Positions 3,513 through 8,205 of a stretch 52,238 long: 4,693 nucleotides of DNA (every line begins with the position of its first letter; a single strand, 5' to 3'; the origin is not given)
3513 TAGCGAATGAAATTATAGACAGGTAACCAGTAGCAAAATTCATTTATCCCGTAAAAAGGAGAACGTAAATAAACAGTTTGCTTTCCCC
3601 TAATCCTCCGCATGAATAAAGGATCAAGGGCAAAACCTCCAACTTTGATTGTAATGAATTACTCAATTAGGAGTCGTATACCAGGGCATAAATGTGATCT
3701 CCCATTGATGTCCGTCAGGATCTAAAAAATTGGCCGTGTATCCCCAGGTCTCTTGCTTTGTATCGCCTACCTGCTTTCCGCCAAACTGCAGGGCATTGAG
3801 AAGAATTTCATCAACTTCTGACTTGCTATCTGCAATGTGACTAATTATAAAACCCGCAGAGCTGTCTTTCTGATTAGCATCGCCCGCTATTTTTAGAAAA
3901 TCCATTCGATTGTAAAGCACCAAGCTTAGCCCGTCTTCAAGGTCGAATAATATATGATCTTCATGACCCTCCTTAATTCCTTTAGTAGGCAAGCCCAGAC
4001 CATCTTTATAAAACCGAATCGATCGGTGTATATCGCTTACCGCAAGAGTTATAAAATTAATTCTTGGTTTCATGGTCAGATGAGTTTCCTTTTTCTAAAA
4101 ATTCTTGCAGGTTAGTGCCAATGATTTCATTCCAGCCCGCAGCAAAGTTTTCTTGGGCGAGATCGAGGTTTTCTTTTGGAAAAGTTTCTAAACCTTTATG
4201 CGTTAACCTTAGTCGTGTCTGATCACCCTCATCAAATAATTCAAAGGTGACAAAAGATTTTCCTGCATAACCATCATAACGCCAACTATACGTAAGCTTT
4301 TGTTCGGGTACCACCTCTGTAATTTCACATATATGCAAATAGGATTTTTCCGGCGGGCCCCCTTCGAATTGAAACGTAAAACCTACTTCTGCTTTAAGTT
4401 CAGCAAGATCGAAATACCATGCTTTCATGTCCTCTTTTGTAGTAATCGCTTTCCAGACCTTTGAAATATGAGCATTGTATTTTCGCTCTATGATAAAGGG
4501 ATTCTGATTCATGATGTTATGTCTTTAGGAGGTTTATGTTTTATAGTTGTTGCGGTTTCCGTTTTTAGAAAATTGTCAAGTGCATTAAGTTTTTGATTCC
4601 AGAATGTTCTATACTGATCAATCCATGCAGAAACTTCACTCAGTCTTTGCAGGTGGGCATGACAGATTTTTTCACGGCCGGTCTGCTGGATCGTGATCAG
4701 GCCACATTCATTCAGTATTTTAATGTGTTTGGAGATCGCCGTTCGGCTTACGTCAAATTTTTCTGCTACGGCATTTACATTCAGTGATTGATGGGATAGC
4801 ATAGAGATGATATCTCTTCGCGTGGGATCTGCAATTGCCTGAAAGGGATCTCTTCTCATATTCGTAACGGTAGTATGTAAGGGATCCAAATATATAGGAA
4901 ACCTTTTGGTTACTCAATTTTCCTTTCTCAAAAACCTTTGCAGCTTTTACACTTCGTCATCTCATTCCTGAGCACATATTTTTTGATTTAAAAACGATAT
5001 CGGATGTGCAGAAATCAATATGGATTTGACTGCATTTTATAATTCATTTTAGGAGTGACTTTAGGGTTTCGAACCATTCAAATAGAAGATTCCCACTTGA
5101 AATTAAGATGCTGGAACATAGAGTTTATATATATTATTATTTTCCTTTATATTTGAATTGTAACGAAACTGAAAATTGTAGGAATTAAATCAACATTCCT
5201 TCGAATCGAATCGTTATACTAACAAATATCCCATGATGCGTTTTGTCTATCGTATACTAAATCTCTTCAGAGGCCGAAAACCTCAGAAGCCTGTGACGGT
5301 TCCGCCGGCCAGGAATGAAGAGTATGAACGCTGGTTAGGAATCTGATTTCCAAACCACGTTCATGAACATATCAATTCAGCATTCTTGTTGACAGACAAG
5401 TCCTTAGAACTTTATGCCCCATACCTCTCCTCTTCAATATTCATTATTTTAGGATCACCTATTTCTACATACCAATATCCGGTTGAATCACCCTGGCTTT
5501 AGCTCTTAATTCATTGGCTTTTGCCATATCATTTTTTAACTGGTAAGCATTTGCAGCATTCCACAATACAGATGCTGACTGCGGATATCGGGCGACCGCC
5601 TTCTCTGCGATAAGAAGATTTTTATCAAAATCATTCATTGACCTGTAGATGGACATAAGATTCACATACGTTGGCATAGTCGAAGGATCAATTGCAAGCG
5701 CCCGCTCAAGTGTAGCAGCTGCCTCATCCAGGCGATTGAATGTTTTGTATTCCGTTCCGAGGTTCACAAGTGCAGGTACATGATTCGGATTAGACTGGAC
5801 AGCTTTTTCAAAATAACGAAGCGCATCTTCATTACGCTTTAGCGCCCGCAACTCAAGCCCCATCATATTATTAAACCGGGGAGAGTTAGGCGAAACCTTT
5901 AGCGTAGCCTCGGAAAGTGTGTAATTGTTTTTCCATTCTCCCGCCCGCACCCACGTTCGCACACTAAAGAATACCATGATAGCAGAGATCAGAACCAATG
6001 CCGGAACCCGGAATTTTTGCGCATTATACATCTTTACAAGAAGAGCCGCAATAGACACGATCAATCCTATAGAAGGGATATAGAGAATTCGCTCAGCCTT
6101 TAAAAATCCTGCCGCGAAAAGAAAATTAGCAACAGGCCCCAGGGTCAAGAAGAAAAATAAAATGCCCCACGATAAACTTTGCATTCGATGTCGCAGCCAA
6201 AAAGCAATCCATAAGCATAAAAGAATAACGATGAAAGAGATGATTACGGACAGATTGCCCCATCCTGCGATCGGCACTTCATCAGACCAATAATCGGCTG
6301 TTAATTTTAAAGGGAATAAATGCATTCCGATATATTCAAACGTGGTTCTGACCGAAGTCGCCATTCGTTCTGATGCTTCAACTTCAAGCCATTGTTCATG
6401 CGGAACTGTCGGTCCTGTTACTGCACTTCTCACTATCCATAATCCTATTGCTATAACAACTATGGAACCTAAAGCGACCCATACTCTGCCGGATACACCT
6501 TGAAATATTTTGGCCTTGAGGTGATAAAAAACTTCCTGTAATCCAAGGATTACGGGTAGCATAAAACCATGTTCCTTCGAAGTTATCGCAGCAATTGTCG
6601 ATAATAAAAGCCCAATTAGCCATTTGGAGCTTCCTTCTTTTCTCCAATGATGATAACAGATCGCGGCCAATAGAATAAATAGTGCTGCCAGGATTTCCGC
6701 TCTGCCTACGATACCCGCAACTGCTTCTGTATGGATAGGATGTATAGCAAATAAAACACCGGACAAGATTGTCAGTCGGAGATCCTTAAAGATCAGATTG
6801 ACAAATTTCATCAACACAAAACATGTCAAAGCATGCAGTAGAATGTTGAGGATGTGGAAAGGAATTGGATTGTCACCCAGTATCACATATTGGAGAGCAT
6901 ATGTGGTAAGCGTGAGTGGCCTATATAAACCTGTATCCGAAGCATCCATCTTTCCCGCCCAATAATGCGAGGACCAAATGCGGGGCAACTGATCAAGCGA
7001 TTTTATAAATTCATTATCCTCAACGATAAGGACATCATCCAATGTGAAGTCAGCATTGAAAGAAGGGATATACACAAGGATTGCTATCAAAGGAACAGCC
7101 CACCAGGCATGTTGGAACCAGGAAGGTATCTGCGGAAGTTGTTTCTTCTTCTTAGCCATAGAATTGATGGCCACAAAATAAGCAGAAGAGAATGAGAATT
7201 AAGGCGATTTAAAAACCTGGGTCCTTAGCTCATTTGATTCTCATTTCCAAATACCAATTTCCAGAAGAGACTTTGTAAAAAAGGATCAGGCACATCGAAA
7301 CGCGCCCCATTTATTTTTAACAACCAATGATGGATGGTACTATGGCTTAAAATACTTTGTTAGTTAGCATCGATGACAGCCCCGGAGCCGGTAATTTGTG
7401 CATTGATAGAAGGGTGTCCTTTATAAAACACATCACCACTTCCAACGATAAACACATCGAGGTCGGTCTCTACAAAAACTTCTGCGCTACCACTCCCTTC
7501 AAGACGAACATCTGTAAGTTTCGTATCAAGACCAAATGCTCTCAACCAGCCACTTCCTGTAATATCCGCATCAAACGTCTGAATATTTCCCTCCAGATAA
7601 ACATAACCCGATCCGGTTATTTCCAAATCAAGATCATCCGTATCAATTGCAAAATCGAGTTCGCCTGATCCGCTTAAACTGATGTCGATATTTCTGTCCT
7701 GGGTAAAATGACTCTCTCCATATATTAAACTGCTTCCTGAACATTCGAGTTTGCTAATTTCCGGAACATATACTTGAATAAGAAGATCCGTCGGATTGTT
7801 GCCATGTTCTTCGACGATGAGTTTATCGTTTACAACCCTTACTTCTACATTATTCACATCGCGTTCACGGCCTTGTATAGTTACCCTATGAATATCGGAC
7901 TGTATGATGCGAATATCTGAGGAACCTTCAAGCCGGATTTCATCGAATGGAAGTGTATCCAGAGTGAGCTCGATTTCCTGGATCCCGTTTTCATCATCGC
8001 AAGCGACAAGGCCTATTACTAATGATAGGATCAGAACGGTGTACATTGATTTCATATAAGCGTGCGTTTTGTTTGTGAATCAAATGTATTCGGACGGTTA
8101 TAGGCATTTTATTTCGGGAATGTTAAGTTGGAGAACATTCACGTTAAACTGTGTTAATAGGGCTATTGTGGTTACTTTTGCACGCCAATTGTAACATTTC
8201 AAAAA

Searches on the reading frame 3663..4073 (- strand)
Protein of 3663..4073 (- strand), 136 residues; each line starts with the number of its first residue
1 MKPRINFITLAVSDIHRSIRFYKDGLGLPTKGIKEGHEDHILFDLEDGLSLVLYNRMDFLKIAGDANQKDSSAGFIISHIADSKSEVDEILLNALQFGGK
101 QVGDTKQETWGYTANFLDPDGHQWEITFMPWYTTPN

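Call 68: search_protein_families(library=pfam, proteins=[window:3663-4073:-], max_evalue=0.0001)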
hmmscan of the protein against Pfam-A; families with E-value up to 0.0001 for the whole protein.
window:3663-4073:- (136 aa): 2 families
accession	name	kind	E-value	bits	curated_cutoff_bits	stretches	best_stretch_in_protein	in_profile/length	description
PF00903.31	Glyoxalase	-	1.6e-12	48.3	20.6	1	4-126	1-121/121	Glyoxalase/Bleomycin resistance protein/Dioxygenase superfamily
PF12681.13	Glyoxalase_2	-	2.3e-05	24.8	30.1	1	7-127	3-114/118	Glyoxalase-like domain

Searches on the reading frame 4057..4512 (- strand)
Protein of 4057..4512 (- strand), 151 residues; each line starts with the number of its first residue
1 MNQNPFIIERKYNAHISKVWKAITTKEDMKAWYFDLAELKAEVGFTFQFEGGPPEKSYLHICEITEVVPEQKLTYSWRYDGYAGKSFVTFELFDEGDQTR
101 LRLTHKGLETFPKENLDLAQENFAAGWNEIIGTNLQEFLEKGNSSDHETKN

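Call 68: search_protein_families(library=pfam, proteins=[window:4057-4512:-], max_evalue=0.0001)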
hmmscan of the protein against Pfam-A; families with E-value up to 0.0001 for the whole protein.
window:4057-4512:- (151 aa): 1 family
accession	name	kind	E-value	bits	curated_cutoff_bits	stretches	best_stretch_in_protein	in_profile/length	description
PF08327.17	AHSA1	-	4.9e-23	82.2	22.1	1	13-140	1-125/125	Activator of Hsp90 ATPase homolog 1-like protein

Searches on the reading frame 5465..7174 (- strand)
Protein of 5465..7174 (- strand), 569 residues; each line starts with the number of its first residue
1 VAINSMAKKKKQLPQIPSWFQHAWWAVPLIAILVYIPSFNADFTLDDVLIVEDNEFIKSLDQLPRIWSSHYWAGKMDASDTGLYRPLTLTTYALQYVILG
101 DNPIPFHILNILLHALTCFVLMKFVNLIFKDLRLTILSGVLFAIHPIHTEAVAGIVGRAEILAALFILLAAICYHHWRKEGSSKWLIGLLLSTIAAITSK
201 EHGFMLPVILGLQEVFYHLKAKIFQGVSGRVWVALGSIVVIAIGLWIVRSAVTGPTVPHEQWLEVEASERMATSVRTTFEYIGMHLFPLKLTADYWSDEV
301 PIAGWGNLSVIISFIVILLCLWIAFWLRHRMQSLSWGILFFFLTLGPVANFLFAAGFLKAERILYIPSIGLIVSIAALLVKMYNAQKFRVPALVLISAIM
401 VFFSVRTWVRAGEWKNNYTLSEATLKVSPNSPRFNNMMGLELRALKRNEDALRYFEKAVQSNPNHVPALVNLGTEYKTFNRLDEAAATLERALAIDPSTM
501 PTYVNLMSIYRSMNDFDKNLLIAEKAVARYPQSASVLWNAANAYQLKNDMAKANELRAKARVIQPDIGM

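Call 28: search_protein_families(library=pfam, proteins=[window:5465-7174:-], max_evalue=0.0001)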
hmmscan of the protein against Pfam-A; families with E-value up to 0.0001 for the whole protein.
window:5465-7174:- (569 aa): 9 families
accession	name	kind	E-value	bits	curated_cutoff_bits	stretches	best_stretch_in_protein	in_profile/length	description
PF13181.12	TPR_8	-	1e-13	50.7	25.7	0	467-498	2-33/34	Tetratricopeptide repeat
PF14559.12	TPR_19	-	1e-11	45.4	25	1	443-507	2-65/68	Tetratricopeptide repeat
PF00515.34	TPR_1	-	1.7e-10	40.7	27.8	0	437-465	6-34/34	Tetratricopeptide repeat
PF07719.23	TPR_2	-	2e-10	40.4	27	0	435-465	4-34/34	Tetratricopeptide repeat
PF13424.12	TPR_12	-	7.4e-10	39.3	30.1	1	438-497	9-76/77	Tetratricopeptide repeat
PF13428.12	TPR_14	-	3e-09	37.1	23.5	0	438-473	7-42/44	Tetratricopeptide repeat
PF13432.12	TPR_16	-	8.6e-09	36.1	32.7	1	437-498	2-63/65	Tetratricopeptide repeat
PF13431.12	TPR_17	-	4.5e-08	33.2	24.4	0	454-485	1-32/34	Tetratricopeptide repeat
PF13414.12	TPR_11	-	2.3e-06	27.6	26.8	0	480-501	8-29/42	TPR repeat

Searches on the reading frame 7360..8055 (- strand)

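Call 68: search_protein_families(library=pfam, proteins=[window:7360-8055:-], max_evalue=0.0001)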
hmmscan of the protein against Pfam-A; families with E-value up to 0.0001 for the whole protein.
window:7360-8055:- (231 aa): 1 family
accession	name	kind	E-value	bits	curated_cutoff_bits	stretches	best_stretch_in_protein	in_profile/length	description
PF10988.14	DUF2807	-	4.3e-42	144.4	24.2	1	36-215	1-181/181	Putative auto-transporter adhesin, head GIN domain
